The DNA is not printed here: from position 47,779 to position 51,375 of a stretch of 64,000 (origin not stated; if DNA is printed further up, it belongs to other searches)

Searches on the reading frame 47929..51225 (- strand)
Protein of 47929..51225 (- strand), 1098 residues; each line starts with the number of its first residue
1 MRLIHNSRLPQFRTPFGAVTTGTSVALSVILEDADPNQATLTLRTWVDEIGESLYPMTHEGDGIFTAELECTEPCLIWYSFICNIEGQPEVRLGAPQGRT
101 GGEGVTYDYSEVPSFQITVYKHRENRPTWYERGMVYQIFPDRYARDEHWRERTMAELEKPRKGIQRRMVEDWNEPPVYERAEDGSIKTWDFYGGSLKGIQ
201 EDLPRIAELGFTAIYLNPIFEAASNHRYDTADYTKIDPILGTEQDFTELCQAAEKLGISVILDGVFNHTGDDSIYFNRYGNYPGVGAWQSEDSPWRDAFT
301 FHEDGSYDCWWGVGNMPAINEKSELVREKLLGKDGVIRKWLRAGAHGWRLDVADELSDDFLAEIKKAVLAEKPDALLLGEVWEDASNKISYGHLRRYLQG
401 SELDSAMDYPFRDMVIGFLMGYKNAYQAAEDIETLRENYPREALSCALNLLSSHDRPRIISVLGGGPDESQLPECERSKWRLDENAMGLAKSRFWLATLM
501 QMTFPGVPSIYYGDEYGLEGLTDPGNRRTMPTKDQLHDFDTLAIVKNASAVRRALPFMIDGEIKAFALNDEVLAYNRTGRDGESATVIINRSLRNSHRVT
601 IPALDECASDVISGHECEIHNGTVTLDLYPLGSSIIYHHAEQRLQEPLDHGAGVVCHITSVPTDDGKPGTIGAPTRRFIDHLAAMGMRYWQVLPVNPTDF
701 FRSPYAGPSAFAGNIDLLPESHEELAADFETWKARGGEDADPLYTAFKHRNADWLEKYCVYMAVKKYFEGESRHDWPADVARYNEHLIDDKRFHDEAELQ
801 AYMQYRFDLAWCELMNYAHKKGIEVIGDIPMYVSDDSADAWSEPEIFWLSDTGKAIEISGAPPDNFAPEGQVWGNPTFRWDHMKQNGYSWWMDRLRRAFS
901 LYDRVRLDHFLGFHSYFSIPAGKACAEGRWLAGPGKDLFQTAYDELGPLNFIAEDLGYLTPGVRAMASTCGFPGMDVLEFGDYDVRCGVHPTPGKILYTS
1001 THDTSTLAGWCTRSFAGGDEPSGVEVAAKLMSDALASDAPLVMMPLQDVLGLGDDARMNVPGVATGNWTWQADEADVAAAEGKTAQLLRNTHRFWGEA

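Call 3: search_protein_families(library=pfam, proteins=[window:47929-51225:-])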
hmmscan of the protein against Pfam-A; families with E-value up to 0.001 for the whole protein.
window:47929-51225:- (1098 aa): 3 families
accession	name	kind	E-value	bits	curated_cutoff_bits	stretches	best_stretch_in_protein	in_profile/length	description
PF02446.23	Glyco_hydro_77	-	2.5e-118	396.3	25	2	733-1074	102-461/465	4-alpha-glucanotransferase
PF00128.31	Alpha-amylase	-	5.2e-51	174.7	22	1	137-522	1-360/446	Alpha amylase, catalytic domain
PF14701.12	hDGE_amylase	-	0.00092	18.9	27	0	194-295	19-125/439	Glycogen debranching enzyme, glucanotransferase domain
